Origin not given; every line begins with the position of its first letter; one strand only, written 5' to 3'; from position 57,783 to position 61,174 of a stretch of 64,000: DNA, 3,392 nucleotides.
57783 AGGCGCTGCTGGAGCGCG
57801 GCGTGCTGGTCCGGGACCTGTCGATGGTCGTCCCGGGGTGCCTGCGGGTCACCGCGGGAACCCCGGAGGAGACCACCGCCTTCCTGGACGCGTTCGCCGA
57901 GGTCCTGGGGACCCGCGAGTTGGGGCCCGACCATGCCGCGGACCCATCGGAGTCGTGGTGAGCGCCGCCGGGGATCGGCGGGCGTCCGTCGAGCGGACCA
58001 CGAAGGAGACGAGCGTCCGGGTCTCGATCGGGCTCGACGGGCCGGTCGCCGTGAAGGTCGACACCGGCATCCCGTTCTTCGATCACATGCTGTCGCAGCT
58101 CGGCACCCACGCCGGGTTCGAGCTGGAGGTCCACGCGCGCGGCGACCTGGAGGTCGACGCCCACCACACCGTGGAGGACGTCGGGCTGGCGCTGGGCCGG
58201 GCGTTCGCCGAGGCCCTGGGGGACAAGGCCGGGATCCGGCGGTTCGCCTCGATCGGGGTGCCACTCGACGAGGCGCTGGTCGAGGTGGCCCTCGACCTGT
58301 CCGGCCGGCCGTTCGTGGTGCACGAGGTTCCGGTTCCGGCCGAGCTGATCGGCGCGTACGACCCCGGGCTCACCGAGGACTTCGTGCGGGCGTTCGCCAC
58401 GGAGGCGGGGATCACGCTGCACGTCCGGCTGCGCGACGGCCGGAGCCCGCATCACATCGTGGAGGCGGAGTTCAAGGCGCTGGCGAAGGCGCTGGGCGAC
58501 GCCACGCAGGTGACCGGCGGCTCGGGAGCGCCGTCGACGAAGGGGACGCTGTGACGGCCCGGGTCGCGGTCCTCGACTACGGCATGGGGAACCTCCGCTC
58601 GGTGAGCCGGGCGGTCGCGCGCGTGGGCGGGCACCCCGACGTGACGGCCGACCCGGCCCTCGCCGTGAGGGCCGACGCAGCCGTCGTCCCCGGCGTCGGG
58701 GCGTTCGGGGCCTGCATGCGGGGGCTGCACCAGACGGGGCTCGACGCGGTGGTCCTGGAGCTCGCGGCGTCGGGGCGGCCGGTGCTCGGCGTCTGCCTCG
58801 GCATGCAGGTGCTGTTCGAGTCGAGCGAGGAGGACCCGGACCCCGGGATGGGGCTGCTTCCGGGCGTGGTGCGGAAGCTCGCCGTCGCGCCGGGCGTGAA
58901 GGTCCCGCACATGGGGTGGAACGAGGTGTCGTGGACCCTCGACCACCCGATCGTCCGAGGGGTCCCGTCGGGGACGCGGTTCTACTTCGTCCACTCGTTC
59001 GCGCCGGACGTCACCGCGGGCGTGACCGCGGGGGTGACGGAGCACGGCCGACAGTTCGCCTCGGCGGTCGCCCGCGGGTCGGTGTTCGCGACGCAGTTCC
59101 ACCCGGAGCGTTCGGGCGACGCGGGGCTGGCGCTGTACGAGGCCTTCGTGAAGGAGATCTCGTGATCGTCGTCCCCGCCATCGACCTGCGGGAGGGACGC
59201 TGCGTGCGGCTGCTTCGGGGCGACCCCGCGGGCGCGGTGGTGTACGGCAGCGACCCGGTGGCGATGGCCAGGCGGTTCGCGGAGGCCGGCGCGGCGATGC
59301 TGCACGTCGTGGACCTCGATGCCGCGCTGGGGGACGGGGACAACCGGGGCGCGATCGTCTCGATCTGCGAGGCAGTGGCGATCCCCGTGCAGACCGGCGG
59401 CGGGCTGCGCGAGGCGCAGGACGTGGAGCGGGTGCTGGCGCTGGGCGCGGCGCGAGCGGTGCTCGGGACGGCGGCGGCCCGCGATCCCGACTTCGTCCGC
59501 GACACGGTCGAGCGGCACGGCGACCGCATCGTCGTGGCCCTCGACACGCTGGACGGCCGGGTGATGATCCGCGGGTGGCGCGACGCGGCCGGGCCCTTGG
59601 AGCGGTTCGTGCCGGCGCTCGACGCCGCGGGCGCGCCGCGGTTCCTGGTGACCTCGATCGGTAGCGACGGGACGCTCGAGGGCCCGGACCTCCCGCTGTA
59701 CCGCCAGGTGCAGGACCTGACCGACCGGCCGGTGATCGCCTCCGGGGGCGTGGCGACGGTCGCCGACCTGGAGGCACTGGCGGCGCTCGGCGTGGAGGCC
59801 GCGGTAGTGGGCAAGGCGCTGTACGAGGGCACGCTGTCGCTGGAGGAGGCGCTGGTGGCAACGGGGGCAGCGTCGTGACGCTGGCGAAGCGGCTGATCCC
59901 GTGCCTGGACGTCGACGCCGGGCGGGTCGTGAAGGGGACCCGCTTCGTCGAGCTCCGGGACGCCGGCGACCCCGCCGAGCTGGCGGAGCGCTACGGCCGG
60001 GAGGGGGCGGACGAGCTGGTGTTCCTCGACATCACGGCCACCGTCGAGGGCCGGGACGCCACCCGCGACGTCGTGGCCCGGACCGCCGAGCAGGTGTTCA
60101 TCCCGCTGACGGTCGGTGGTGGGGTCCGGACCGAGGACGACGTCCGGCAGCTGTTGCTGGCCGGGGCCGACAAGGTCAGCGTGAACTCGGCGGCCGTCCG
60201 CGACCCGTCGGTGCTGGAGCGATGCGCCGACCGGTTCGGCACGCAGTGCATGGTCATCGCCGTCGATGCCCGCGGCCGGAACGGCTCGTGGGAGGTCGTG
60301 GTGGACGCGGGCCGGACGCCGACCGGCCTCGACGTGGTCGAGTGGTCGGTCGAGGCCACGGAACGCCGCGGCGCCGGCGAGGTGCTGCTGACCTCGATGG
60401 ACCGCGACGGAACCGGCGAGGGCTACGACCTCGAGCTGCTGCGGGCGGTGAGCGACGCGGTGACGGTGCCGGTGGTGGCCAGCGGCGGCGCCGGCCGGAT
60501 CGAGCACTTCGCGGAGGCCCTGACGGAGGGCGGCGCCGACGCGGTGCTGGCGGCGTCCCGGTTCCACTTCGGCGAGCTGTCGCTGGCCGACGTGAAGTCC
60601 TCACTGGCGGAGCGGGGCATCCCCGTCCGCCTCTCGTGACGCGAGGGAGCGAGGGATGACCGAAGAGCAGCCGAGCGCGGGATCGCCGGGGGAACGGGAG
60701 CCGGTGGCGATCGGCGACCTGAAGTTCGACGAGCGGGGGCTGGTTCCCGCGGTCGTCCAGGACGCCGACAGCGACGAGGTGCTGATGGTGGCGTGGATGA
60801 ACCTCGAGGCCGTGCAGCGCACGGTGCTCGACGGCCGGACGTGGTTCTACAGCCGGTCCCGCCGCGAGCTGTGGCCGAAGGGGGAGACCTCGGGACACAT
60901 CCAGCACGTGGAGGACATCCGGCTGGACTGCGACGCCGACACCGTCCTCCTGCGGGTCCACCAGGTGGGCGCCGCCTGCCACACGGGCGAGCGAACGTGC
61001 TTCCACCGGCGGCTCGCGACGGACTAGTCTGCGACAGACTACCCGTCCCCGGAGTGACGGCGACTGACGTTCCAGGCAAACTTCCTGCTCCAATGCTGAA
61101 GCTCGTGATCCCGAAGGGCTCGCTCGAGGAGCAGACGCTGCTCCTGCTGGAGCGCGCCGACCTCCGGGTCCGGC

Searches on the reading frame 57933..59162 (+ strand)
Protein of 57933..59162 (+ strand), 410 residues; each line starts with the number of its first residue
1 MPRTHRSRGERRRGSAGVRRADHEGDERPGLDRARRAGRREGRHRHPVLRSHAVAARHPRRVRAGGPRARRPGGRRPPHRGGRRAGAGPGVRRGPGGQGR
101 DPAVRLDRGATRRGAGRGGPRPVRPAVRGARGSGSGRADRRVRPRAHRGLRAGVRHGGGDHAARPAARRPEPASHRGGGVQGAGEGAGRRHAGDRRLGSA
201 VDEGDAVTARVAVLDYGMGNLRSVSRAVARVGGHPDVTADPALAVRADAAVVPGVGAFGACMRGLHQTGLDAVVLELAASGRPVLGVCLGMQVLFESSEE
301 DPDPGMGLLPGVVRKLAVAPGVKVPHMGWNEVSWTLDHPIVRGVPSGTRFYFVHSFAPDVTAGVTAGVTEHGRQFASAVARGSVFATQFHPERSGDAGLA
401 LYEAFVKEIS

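Call 8: search_protein_families(library=pfam, proteins=[window:57933-59162:+])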
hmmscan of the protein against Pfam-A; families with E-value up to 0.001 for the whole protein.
window:57933-59162:+ (410 aa): 3 families
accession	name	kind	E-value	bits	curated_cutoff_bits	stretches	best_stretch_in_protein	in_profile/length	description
PF00117.34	GATase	-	1.5e-14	54.5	22.8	1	213-396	2-176/190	Glutamine amidotransferase class-I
PF07685.20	GATase_3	-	0.00058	20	27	0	241-310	35-112/196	CobB/CobQ-like glutamine amidotransferase domain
PF01174.25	SNO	-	0.00074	19.9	27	0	245-409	32-186/188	SNO glutamine amidotransferase family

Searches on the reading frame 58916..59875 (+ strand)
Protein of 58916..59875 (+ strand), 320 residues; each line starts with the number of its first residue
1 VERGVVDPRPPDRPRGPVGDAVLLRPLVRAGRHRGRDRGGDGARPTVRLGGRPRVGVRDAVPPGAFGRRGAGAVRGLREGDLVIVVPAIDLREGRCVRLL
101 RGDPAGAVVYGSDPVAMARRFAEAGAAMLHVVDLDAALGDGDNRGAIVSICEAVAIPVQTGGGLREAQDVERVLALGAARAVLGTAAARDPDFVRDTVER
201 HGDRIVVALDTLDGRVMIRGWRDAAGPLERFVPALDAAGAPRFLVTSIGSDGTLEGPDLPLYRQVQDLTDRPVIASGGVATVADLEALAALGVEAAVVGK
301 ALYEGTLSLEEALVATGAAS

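Call 8: search_protein_families(library=pfam, proteins=[window:58916-59875:+])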
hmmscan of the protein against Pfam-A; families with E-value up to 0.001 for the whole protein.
window:58916-59875:+ (320 aa): 5 families
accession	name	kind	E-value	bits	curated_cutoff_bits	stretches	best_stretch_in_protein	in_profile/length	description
PF00977.27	His_biosynth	-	1.3e-69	234.6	23.6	1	85-307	2-227/228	Histidine biosynthesis protein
PF03060.21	NMO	-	3.5e-08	33.6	28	1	148-186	186-224/331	Nitronate monooxygenase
PF05690.20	ThiG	-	1.9e-05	24.6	23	1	108-194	127-214/247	Thiazole biosynthesis protein ThiG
PF01207.24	Dus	-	2.3e-05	24.1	20.4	0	142-197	171-229/311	Dihydrouridine synthase (Dus)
PF00478.31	IMPDH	-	0.00046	19.7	25.6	0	148-189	200-241/345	IMP dehydrogenase / GMP reductase domain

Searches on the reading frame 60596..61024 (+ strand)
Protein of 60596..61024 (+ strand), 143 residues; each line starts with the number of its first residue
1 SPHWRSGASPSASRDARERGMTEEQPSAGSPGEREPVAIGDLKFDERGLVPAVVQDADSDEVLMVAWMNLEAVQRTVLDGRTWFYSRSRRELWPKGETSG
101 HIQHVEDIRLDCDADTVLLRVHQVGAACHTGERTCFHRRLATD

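Call 8: search_protein_families(library=pfam, proteins=[window:60596-61024:+])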
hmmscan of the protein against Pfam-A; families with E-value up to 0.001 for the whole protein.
window:60596-61024:+ (143 aa): 1 family
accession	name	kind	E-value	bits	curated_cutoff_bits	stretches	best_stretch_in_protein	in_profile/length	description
PF01502.23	PRA-CH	-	3.4e-34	116.9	27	1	64-137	1-74/74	Phosphoribosyl-AMP cyclohydrolase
